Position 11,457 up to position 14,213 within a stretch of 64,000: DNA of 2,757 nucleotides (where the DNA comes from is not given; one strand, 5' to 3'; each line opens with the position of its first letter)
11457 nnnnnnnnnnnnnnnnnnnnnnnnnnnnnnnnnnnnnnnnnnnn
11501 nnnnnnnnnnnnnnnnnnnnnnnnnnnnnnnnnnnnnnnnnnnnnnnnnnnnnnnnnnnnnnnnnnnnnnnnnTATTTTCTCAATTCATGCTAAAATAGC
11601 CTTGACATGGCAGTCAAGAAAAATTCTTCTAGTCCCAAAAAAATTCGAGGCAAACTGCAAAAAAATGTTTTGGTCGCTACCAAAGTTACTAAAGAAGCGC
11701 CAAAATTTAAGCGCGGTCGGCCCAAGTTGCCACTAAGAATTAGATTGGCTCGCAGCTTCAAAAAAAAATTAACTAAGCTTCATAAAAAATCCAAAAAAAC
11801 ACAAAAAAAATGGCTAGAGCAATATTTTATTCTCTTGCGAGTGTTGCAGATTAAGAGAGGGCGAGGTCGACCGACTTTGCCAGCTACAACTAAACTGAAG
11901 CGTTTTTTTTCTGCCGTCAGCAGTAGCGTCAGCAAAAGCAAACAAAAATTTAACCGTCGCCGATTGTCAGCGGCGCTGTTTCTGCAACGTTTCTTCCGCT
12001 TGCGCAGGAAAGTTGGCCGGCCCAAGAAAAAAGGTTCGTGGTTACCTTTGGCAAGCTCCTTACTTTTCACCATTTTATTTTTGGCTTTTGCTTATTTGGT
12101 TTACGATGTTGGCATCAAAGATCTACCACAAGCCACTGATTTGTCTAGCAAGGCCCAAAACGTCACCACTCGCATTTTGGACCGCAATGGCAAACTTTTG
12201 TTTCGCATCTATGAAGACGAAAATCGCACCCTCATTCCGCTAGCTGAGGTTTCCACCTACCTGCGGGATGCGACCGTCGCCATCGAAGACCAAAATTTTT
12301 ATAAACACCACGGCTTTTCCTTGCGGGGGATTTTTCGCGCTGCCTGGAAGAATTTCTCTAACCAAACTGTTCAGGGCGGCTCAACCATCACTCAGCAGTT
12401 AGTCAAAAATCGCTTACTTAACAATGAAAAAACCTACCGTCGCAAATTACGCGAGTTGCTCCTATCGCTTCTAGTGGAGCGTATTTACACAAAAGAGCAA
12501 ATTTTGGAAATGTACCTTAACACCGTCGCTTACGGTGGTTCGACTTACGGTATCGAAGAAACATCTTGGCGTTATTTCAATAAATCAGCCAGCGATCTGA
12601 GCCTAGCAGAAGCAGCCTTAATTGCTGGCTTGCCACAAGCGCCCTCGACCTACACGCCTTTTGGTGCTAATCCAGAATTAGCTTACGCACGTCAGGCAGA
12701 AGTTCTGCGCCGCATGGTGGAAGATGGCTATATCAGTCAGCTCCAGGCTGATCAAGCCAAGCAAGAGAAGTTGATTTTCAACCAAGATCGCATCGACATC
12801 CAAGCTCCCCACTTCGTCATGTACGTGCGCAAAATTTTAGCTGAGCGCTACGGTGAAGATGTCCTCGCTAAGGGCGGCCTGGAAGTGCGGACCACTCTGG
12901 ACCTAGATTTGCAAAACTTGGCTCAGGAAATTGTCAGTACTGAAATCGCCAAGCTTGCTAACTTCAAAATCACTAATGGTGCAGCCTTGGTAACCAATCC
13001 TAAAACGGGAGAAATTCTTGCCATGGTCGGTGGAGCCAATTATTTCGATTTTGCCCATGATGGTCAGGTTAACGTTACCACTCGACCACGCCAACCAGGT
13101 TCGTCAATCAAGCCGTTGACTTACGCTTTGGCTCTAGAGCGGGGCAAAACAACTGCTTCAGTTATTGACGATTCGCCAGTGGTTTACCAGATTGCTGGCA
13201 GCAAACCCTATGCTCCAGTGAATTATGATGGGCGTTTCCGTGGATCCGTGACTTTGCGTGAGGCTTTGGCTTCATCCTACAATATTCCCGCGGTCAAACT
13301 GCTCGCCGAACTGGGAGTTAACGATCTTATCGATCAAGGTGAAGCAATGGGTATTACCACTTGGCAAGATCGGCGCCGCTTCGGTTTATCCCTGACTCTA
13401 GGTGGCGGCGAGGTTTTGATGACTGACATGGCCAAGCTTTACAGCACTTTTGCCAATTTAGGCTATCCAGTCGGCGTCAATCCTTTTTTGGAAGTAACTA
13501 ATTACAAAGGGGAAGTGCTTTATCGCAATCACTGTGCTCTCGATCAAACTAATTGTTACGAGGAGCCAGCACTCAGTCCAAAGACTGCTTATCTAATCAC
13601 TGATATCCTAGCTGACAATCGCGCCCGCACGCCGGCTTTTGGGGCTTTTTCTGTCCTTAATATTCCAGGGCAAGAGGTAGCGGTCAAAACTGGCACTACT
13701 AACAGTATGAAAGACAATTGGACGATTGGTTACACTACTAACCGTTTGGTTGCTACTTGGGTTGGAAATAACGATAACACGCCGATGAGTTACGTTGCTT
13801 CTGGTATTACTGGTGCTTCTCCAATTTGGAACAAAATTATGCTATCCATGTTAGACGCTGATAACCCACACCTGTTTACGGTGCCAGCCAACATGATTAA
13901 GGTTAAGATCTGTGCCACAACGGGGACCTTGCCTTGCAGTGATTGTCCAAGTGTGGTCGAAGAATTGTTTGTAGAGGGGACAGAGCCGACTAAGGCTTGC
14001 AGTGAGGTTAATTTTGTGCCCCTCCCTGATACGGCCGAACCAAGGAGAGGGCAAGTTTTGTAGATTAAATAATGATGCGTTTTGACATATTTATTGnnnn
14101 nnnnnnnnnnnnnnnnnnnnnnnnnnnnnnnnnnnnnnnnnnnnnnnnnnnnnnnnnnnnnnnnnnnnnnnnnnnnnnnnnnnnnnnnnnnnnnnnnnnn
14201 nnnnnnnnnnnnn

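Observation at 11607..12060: PBP1A paralogue with a 150-aa cytoplasmic tail containing three AT-hook-like (basic-GRP) motifs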

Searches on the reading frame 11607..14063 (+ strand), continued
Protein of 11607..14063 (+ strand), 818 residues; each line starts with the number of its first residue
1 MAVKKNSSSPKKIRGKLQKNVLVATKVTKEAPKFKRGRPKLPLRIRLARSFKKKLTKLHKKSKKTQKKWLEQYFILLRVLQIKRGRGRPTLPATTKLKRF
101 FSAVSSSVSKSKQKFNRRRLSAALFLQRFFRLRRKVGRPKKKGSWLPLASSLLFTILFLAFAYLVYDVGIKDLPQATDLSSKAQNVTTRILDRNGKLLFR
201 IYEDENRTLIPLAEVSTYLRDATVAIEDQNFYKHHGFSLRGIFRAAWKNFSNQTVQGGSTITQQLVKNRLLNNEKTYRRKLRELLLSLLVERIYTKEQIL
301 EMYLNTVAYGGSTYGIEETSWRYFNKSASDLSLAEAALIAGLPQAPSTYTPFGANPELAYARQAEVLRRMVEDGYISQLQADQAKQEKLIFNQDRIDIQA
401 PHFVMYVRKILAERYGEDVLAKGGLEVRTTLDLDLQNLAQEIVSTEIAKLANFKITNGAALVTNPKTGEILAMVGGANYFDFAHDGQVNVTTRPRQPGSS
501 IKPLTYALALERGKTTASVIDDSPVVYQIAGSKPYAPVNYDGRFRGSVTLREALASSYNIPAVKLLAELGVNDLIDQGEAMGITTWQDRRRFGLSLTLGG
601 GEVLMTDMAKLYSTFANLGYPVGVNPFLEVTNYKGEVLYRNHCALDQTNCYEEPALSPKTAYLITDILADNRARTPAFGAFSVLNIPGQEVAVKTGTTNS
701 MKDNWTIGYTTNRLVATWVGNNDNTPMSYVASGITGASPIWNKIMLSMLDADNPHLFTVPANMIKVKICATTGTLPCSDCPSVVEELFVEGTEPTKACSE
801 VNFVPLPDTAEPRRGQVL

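Call 30: find_related_loci(query=window:11607-14063:+, collection=genome_contigs, flank=6000)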
Query window:11607-14063:+ (818 aa) in genome_contigs; peptide patterns used: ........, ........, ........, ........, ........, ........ (x = any residue, [..] = any of these).
599 stretches matched a pattern (row limit reached: there are more); 574 encode a relative of the query (tblastn E <= 1e-3); the best 80 are kept; 78 distinct loci.
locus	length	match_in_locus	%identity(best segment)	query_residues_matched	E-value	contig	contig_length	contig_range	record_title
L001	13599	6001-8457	74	1-818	0e+0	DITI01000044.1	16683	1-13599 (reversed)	MAG TPA_asm: Candidatus Pacebacteria bacterium UBA6188 UBA6188_contig_236648, whole genome shotgun sequence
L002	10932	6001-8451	73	1-818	0e+0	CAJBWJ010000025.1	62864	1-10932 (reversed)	uncultured bacterium isolate Loc080925-5-5m_bin-0562 genome assembly, contig: bin-0562:25/86, whole genome shotgun seque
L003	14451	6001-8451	72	1-818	0e+0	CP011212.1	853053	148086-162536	MAG: candidate division TM6 bacterium GW2011_GWF2_28_16 chromosome, complete genome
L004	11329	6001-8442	72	1-818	0e+0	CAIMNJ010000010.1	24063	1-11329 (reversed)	uncultured bacterium isolate LaPlata_bin-1529 genome assembly, contig: bin-1529:10/18, whole genome shotgun sequence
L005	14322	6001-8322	75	33-806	0e+0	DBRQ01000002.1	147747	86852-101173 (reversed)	MAG TPA_asm: Candidatus Pacebacteria bacterium UBA1364 UBA1364_contig_776, whole genome shotgun sequence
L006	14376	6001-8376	73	26-818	0e+0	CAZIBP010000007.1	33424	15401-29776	MAG TPA_asm: uncultured Pseudomonadales bacterium isolate SRP093185_co1_41 genome assembly, contig: NODE_606_length_3342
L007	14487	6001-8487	64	36-818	0e+0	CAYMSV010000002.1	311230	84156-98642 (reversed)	MAG TPA_asm: uncultured Pseudomonadales bacterium isolate SRP241326_co1_55 genome assembly, contig: NODE_22_length_31123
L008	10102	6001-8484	73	1-818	0e+0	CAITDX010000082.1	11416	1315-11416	uncultured bacterium isolate LaPlata_bin-3499 genome assembly, contig: bin-3499:82/85, whole genome shotgun sequence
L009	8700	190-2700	62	1-813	0e+0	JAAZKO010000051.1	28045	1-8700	MAG: Candidatus Paceibacterota bacterium isolate AS22ysBPME_311 138493_AS22, whole genome shotgun sequence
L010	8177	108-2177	70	140-818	0e+0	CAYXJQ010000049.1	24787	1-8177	MAG TPA_asm: uncultured Pseudomonadales bacterium isolate SRP067234_co1_163 genome assembly, contig: k99_565647, whole g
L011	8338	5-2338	63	71-811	0e+0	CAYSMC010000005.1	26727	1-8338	MAG TPA_asm: uncultured Pseudomonadales bacterium isolate SRP067234_co1_86 genome assembly, contig: k99_1081234, whole g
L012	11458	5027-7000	67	148-805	0e+0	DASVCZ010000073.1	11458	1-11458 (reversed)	MAG TPA_asm: Patescibacteria group bacterium isolate SMAG_U2020 k141_1714037, whole genome shotgun sequence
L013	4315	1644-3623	65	151-809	0e+0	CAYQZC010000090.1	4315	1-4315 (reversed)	MAG TPA_asm: uncultured Pseudomonadales bacterium isolate SRP292972_co1_124 genome assembly, contig: NODE_8215_length_43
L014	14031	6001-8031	65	145-818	0e+0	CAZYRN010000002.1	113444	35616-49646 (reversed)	MAG TPA_asm: uncultured Pseudomonadales bacterium isolate SRP144015_co1_64 genome assembly, contig: NODE_89_length_11344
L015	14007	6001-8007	64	151-818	0e+0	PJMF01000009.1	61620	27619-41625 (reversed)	MAG: Candidatus Paceibacterota bacterium isolate Amazon_FNV_2010_13_2_2 contig_75_10441322_length_61620_multi_5_in_2_out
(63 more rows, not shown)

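Call 51: find_encoding_contigs(protein=P0001, flank=1000, max_places=3)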
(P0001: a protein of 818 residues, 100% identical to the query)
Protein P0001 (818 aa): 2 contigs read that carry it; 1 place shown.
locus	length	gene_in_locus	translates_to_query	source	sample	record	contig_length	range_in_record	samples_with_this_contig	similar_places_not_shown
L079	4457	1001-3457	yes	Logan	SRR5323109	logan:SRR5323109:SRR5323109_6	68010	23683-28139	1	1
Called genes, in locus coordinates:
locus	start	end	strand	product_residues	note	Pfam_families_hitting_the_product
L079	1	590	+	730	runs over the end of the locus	PF21995:RNR-II_ins_dom, PF02867:Ribonuc_red_lgC (weak)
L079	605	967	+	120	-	-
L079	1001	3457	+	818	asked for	PF00912:Transgly, PF00905:Transpeptidase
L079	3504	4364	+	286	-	-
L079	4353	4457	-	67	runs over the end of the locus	-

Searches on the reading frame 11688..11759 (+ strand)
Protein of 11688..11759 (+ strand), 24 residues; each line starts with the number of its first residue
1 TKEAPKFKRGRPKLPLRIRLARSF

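Call 42: search_protein_families(library=pfam, proteins=[window:11688-11759:+], max_evalue=10)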
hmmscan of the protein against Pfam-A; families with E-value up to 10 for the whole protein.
seq(24 aa): 0 families
